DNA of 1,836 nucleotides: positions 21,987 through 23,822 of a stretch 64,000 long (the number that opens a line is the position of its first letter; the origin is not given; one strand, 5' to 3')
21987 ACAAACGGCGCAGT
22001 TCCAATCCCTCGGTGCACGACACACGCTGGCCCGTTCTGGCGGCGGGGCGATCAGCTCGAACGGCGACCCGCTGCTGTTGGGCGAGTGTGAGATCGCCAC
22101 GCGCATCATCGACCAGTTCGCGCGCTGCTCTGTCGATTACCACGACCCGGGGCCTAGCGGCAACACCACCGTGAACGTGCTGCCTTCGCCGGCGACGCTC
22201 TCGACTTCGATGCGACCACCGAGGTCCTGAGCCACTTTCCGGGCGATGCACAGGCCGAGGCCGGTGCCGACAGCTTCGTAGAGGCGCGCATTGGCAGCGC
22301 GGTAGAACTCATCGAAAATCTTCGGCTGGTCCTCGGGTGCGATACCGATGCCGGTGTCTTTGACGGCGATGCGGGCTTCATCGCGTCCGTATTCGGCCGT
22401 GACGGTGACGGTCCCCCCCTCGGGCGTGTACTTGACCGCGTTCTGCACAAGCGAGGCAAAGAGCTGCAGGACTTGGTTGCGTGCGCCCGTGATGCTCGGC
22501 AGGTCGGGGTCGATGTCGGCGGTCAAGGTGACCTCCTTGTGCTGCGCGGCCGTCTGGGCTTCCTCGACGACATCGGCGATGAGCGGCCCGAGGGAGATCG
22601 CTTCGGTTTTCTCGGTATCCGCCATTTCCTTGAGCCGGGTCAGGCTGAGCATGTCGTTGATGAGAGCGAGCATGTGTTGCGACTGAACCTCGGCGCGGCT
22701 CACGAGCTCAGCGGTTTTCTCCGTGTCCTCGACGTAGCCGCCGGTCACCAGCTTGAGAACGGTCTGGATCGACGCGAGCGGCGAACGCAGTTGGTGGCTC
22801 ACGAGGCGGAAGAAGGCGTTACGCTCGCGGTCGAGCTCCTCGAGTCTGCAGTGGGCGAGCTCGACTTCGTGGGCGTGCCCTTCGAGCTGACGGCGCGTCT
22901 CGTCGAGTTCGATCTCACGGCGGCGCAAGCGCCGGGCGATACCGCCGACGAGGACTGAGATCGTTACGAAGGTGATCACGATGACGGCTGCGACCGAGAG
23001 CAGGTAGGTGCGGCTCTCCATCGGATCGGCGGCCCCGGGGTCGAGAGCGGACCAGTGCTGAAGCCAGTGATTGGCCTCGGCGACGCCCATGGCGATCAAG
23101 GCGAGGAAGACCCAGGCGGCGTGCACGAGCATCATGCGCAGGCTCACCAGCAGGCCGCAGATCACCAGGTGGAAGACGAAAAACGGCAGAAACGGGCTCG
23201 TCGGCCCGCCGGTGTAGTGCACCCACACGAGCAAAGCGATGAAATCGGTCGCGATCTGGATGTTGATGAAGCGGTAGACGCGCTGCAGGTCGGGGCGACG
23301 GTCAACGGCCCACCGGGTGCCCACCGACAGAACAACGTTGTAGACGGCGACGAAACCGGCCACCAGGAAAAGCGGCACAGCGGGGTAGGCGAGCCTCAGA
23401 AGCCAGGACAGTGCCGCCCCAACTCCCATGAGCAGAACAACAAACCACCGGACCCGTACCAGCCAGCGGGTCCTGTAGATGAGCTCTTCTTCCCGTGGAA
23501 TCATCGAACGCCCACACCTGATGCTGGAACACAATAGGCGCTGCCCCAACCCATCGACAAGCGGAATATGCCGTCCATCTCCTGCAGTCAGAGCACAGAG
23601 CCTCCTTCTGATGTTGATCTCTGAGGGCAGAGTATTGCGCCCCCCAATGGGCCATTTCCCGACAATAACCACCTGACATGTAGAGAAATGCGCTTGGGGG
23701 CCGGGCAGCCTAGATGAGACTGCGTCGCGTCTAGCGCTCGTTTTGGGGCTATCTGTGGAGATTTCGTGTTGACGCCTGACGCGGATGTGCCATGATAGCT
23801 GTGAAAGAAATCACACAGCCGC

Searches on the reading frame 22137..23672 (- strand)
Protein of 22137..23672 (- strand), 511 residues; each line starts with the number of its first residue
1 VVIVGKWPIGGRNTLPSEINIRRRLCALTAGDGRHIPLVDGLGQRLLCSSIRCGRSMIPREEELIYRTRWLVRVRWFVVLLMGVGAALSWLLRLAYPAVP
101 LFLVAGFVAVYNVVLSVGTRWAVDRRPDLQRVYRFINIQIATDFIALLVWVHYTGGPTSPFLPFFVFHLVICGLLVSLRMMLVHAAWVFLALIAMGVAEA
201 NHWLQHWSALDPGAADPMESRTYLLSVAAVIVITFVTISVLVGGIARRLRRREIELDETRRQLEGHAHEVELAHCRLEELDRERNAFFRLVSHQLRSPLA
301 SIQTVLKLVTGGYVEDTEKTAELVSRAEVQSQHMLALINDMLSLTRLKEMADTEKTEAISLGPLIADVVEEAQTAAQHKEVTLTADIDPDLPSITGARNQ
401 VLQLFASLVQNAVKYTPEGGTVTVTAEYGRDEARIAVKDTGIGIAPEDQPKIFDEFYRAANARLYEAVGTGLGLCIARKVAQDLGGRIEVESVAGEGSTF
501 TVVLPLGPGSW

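Call 3: search_protein_families(library=pfam, proteins=[window:22137-23672:-], max_evalue=0.01)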
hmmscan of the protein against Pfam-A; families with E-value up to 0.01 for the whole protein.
window:22137-23672:- (511 aa): 4 families
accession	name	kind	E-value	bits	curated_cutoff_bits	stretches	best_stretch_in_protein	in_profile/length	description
PF02518.31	HATPase_c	-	8.3e-28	97.5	26.4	1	398-507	3-110/111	Histidine kinase-, DNA gyrase B-, and HSP90-like ATPase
PF00512.31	HisKA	-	2.8e-13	50.1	26.9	1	284-348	2-64/66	His Kinase A (phospho-acceptor) domain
PF25323.1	6TM_PilS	-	5.1e-08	33.3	27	1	73-253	19-186/189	PilS-like transmembrane domain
PF13581.12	HATPase_c_2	-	0.0055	17.1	27.4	0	409-501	40-124/127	Histidine kinase-like ATPase domain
